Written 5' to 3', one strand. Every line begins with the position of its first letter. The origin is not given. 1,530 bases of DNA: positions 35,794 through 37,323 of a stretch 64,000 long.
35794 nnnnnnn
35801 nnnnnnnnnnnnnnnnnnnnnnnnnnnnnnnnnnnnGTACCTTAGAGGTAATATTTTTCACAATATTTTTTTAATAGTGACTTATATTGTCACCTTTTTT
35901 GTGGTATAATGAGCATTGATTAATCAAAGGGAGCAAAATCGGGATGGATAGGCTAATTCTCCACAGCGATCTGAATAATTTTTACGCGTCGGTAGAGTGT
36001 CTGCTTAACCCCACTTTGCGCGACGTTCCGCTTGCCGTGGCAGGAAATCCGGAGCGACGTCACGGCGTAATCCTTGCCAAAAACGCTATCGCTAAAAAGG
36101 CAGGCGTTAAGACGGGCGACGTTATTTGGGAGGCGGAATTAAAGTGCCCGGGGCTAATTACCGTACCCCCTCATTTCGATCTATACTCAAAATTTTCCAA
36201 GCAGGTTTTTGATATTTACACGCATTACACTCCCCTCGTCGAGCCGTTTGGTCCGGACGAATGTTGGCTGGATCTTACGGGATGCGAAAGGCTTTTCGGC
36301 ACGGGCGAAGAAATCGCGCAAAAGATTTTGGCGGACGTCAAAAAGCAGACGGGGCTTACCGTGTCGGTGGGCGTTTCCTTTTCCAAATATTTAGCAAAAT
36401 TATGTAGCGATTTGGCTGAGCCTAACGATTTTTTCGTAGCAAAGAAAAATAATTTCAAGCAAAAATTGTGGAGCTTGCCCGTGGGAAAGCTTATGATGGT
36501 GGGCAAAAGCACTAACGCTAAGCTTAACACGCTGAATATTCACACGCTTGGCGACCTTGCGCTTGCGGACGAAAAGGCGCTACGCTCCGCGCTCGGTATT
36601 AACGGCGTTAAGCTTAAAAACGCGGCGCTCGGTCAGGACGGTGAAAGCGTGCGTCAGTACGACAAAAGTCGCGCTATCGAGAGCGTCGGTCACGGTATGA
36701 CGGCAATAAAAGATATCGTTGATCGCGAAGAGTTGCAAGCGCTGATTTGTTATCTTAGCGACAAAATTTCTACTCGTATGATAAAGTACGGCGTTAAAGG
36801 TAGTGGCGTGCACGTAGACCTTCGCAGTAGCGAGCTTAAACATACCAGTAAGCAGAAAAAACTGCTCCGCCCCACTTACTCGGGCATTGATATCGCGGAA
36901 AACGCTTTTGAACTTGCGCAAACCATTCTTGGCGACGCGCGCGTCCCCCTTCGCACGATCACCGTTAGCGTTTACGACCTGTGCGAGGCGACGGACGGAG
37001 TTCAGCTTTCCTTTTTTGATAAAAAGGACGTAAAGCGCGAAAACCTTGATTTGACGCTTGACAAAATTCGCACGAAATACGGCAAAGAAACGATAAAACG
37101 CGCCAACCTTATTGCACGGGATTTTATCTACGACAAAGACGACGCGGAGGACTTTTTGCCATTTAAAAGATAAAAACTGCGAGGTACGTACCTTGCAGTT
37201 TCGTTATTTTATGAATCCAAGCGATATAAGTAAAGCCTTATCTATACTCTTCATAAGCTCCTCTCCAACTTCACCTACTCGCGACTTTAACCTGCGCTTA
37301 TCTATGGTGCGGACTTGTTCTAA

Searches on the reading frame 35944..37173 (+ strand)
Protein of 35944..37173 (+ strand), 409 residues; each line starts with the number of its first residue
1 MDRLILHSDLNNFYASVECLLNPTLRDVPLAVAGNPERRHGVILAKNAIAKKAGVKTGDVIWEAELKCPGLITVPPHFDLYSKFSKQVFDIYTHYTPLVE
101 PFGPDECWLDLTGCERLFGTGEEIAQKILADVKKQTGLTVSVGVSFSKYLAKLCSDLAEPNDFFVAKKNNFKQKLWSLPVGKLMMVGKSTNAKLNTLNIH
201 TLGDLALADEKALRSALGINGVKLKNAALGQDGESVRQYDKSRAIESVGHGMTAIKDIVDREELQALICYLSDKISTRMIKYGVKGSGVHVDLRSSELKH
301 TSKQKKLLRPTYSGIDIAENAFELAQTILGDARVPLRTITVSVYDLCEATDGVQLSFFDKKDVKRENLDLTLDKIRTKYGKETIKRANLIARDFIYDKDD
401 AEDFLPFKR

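Call 46: find_encoding_contigs(protein=window:35944-37173:+, flank=10000, max_places=10)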
Protein window:35944-37173:+ (409 aa): 3 contigs read that carry it; 3 places shown.
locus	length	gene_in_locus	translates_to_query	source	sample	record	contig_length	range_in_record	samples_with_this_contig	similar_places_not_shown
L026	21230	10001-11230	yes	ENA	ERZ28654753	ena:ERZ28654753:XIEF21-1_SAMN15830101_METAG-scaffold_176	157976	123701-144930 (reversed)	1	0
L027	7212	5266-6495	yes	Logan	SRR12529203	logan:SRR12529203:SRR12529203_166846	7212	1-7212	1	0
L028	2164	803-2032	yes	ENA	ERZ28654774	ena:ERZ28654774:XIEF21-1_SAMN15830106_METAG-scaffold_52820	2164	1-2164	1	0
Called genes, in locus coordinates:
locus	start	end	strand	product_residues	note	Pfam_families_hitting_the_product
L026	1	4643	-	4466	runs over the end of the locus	PF02368:Big_2, PF08737:Rgp1 (faint), PF18998:Flg_new_2 (weak)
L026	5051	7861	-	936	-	PF00005:ABC_tran (faint), PF02463:SMC_N (faint), PF03193:RsgA_GTPase (faint), PF13191:AAA_16 (faint), PF13304:AAA_21 (faint), PF13555:AAA_29 (faint), PF17760:UvrA_inter, PF17755:UvrA_DNA-bind, +1 more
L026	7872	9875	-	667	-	PF04851:ResIII, PF17757:UvrB_inter, PF27431:UvrB_3rd, PF00271:Helicase_C, PF12344:UvrB, PF02151:UVR (weak)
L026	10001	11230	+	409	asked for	PF00817:IMS, PF11799:IMS_C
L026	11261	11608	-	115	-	PF02452:PemK_toxin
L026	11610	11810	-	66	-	-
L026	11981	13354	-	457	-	-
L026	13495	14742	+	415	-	-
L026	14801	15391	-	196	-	-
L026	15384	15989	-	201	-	PF14478:DUF4430 (weak)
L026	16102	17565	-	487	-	PF03853:YjeF_N, PF01256:Carb_kinase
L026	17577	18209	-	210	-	PF27462:RecX_N, PF02631:RecX_HTH2 (faint), PF21982:RecX_HTH1, PF21981:RecX_HTH3 (weak)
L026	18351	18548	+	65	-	-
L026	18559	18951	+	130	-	PF07875:Coat_F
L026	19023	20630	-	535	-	-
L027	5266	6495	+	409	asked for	PF00817:IMS, PF11799:IMS_C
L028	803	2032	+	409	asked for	PF00817:IMS, PF11799:IMS_C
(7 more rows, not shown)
